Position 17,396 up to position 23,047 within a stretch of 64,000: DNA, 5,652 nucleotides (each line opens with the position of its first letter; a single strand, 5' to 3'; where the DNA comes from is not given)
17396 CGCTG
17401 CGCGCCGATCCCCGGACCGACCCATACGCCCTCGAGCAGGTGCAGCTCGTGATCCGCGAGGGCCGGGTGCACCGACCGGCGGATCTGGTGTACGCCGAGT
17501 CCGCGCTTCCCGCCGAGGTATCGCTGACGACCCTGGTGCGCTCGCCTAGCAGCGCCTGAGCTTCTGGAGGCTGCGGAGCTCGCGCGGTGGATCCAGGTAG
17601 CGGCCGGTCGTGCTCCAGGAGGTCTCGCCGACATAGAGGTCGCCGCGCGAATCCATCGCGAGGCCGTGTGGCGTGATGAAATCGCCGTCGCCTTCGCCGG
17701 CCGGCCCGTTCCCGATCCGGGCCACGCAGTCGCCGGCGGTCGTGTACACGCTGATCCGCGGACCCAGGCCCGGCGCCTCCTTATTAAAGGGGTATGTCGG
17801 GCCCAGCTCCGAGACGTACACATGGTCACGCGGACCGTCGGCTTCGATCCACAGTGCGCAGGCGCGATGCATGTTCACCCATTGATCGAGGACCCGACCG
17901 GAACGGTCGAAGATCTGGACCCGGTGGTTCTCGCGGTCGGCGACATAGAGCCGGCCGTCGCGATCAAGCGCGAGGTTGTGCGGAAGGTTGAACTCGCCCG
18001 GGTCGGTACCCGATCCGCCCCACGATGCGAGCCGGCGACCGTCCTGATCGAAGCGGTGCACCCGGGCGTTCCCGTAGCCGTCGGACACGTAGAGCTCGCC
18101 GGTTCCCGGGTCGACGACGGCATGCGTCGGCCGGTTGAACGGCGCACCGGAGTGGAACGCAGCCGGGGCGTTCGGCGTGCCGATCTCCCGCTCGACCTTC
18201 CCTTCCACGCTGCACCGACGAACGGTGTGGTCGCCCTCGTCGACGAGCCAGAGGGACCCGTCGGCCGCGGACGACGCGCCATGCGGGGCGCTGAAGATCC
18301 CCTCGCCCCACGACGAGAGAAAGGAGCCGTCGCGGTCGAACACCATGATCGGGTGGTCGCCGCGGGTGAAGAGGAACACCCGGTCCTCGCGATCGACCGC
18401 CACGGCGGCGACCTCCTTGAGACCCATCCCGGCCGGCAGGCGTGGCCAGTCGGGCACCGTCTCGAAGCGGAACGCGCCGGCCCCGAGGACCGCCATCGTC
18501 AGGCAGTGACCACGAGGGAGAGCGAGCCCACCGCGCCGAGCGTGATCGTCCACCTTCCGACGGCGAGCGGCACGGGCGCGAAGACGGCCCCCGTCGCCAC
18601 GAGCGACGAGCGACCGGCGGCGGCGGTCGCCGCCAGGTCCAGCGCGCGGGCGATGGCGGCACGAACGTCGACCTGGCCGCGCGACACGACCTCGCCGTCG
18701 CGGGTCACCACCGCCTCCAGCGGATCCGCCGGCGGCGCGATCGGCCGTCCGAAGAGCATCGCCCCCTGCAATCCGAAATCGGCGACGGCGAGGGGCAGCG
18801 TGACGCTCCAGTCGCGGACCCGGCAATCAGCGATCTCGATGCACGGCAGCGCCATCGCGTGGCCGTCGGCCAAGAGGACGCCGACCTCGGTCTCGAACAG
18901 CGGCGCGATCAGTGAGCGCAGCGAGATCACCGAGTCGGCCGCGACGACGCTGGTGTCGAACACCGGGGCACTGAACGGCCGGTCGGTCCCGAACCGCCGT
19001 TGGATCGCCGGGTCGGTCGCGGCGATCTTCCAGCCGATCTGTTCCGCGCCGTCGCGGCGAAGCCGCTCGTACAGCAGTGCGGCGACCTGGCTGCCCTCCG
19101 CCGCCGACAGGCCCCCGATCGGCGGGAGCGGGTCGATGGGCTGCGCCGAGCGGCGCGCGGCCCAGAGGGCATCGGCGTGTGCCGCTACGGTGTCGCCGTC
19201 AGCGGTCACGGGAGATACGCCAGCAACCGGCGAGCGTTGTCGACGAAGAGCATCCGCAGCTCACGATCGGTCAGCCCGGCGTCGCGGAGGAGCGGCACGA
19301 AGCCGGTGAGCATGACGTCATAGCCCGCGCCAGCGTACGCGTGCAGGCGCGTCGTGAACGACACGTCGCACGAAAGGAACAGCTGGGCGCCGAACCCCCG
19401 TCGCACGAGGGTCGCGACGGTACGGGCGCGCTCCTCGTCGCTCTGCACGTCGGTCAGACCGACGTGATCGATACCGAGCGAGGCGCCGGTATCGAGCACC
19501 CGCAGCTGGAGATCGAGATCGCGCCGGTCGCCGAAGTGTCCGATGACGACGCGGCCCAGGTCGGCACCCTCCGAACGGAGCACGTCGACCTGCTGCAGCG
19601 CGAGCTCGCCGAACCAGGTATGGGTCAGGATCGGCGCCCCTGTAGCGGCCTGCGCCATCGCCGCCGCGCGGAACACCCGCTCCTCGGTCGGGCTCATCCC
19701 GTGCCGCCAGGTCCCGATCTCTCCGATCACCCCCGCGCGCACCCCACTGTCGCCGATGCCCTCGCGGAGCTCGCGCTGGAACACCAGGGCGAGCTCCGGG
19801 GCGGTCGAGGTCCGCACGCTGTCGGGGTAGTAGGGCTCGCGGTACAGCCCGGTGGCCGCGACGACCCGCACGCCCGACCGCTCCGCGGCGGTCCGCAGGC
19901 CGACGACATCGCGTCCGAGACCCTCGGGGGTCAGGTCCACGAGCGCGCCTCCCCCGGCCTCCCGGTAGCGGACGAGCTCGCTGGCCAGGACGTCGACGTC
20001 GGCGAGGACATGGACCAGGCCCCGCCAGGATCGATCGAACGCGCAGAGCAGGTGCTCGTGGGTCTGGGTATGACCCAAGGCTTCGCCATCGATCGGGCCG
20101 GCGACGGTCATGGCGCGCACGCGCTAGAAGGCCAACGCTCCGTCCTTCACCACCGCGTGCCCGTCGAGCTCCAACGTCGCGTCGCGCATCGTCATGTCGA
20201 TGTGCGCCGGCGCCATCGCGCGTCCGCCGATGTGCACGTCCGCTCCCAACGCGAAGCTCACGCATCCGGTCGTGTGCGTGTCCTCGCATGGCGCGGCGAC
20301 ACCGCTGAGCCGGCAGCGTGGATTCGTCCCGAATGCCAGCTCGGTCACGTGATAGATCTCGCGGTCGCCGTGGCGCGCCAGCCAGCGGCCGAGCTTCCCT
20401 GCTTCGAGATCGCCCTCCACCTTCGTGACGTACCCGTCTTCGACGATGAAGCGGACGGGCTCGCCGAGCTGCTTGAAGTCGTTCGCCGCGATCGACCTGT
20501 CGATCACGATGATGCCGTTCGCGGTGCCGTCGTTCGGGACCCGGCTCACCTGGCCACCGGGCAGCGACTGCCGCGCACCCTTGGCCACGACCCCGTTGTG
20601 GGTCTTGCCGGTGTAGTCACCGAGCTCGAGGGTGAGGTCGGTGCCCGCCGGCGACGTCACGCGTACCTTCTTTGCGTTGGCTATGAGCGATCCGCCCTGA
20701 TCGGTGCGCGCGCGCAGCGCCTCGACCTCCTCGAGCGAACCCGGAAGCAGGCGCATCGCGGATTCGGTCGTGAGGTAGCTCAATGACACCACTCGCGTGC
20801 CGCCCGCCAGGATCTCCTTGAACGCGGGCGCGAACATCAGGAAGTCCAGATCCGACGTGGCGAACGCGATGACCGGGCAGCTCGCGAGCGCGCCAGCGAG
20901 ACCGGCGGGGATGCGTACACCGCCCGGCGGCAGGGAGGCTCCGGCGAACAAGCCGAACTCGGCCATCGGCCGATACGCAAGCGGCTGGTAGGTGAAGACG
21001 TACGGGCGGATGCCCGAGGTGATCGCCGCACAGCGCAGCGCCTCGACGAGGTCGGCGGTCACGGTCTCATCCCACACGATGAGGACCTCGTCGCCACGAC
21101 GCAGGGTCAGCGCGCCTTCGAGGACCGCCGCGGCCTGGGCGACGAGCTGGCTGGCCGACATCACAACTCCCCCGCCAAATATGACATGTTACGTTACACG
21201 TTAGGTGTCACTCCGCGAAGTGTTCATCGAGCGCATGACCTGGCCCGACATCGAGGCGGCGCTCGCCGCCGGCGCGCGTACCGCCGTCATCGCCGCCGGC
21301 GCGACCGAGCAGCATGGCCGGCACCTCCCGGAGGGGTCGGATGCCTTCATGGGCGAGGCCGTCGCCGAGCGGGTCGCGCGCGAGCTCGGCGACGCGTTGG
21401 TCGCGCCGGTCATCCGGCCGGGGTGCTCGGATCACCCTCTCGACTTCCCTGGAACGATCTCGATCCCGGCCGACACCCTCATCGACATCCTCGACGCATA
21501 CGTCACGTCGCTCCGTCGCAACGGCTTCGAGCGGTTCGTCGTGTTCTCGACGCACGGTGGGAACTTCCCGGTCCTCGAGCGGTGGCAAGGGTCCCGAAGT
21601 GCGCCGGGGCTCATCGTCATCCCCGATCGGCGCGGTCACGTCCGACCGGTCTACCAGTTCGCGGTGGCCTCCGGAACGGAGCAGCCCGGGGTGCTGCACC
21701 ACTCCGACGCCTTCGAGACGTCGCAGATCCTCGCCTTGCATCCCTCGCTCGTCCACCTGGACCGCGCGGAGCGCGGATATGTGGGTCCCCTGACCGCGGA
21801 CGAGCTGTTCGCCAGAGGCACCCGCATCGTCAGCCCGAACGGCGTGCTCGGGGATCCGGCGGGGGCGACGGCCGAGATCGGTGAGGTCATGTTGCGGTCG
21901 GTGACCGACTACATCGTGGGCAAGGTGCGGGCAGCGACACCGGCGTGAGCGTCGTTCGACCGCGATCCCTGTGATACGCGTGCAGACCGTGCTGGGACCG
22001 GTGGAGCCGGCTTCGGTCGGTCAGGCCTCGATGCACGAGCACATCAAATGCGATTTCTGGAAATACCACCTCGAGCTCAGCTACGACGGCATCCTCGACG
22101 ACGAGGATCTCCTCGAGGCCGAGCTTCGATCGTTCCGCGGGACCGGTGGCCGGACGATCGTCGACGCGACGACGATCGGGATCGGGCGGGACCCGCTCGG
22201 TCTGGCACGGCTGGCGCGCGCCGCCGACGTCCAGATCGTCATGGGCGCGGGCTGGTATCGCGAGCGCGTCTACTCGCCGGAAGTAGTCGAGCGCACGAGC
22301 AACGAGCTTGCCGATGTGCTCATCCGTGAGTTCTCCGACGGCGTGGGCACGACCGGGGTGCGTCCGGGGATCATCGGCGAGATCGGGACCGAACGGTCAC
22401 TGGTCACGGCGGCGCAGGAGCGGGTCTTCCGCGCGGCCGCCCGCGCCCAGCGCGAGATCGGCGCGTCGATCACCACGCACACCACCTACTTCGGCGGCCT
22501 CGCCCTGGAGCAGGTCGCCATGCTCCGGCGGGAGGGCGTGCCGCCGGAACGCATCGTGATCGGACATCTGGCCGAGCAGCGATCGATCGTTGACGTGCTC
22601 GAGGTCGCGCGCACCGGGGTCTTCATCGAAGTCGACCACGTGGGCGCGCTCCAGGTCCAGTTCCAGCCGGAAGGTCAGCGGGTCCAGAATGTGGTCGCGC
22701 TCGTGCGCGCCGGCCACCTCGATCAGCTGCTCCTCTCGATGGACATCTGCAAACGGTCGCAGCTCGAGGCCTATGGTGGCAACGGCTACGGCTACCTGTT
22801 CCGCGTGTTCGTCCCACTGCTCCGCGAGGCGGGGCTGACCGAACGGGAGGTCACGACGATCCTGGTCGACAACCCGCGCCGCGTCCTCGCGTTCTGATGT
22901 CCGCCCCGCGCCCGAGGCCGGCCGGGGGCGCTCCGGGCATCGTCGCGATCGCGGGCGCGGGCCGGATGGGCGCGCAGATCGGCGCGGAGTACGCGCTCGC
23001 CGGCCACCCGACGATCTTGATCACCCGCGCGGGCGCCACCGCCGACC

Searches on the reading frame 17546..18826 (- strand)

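Call 13: search_protein_families(library=pfam, proteins=[window:17546-18826:-])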
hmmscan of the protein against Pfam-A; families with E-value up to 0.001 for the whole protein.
window:17546-18826:- (426 aa): 6 families
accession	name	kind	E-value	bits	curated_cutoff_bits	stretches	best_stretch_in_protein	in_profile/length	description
PF01436.27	NHL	-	6.3e-24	83.2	20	1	279-306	1-28/28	NHL repeat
PF13449.12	Phytase-like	-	2.6e-07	31.3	27.6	0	187-220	76-109/284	Esterase-like activity of phytase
PF08450.18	SGL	-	3.3e-06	27.3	26.3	0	277-316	180-220/246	SMP-30/Gluconolactonase/LRE-like region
PF17170.10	DUF5128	-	8.4e-05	22.3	22.9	0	243-308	54-119/321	6-bladed beta-propeller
PF24684.1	Vgb_lyase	-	0.00012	21.5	50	1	179-300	181-285/290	Virginiamycin B lyase family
PF06739.17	SBBP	-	0.00074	19.9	20.5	0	384-400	13-29/38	Beta-propeller repeat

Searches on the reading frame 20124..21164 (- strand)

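Call 13: search_protein_families(library=pfam, proteins=[window:20124-21164:-])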
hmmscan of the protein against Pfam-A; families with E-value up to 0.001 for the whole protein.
window:20124-21164:- (346 aa): 0 families

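Call 46: search_protein_families(library=ncbifam, proteins=[window:20124-21161:-], max_evalue=0.00001)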
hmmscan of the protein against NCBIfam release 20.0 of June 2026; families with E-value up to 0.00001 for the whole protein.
window:20124-21161:- (345 aa): 0 families

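Call 78: search_protein_families(library=pfam, proteins=[window:20124-21161:-], max_evalue=0.01)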
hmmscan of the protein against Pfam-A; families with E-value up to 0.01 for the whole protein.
window:20124-21161:- (345 aa): 1 family
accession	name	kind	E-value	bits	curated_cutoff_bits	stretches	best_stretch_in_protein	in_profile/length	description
PF02073.20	Peptidase_M29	-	0.0017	17.7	27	0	162-261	203-303/406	Thermophilic metalloprotease (M29)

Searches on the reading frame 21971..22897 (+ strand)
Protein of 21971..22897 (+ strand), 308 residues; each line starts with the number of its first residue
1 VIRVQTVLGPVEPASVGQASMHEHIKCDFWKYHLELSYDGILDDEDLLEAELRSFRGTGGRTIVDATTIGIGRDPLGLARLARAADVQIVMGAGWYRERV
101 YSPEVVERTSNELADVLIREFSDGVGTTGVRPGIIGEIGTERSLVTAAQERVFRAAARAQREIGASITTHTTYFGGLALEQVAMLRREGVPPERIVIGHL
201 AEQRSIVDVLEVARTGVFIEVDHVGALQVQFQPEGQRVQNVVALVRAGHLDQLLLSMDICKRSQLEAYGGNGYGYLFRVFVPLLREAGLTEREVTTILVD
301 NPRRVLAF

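Call 13: search_protein_families(library=pfam, proteins=[window:21971-22897:+])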
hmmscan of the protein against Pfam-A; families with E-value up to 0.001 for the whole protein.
window:21971-22897:+ (308 aa): 1 family
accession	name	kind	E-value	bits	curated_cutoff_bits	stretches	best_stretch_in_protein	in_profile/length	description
PF02126.24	PTE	-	1.4e-68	232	22.4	1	11-306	1-297/298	Phosphotriesterase family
